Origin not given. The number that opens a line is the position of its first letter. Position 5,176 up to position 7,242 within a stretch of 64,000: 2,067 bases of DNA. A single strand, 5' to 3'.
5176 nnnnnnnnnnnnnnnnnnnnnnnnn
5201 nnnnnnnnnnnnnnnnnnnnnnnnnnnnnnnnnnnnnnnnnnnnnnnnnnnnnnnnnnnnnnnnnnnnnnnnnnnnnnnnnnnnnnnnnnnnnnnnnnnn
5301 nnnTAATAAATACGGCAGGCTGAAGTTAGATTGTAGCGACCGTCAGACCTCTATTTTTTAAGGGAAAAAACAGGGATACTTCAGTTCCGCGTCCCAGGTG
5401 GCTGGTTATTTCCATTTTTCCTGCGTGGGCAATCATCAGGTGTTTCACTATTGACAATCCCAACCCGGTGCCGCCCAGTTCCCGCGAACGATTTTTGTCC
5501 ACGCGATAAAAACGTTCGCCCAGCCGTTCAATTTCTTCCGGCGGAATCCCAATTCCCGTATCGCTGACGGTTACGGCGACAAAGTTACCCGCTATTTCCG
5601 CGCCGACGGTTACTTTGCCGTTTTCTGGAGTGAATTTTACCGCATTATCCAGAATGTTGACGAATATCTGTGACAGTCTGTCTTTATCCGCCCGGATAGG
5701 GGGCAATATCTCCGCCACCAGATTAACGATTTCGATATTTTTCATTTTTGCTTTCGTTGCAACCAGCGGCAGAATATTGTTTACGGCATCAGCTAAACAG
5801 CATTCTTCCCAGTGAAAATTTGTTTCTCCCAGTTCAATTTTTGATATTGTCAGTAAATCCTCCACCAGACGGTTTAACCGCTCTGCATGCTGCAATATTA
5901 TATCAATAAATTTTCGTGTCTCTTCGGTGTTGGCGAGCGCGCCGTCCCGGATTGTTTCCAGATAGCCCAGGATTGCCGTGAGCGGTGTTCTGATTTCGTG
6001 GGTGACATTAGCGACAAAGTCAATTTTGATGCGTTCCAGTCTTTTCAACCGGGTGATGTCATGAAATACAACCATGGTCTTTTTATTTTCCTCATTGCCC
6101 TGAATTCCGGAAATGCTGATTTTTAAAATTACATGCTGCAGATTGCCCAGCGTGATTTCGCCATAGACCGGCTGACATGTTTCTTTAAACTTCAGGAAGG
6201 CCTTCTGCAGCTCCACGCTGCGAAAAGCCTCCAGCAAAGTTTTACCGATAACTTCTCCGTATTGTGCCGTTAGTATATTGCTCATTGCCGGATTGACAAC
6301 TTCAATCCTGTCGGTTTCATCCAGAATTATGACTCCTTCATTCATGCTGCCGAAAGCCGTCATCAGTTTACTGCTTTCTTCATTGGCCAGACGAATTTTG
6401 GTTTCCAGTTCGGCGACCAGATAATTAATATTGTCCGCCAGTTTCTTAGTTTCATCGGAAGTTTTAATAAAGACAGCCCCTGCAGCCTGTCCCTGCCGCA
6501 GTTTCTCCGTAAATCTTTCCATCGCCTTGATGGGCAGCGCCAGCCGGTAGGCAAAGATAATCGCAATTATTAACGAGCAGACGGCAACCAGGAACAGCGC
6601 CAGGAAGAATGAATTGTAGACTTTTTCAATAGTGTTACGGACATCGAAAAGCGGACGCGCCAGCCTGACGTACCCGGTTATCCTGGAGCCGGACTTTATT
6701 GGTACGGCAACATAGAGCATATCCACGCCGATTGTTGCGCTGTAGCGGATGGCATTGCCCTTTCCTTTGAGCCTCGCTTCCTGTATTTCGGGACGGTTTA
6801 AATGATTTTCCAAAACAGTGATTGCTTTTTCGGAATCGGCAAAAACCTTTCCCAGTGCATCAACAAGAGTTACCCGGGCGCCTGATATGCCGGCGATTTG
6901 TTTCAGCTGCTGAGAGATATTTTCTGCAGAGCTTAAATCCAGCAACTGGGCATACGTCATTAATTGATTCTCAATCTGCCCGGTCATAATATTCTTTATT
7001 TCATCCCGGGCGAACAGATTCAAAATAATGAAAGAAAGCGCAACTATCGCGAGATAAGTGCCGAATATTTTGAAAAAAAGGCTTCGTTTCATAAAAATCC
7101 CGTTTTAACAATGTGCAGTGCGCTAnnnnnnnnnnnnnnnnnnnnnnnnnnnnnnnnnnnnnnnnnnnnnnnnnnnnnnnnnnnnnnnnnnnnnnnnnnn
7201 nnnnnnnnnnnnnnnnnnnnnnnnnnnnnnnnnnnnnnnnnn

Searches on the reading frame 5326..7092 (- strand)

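Call 82: search_protein_families(library=pfam, proteins=[window:5326-7092:-], max_evalue=0.0001)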
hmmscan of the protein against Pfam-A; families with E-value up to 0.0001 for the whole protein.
window:5326-7092:- (588 aa): 4 families
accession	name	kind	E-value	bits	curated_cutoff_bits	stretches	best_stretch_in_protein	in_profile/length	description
PF02518.31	HATPase_c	-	9.2e-31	107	26.4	1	469-579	2-110/111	Histidine kinase-, DNA gyrase B-, and HSP90-like ATPase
PF00512.31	HisKA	-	4.5e-22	78.3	26.9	1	356-421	2-65/66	His Kinase A (phospho-acceptor) domain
PF16736.11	sCache_like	-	5.3e-07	30.4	27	1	60-146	33-116/117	Single Cache-like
PF13426.13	PAS_9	-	3.2e-06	27.8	27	1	252-347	2-102/103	PAS domain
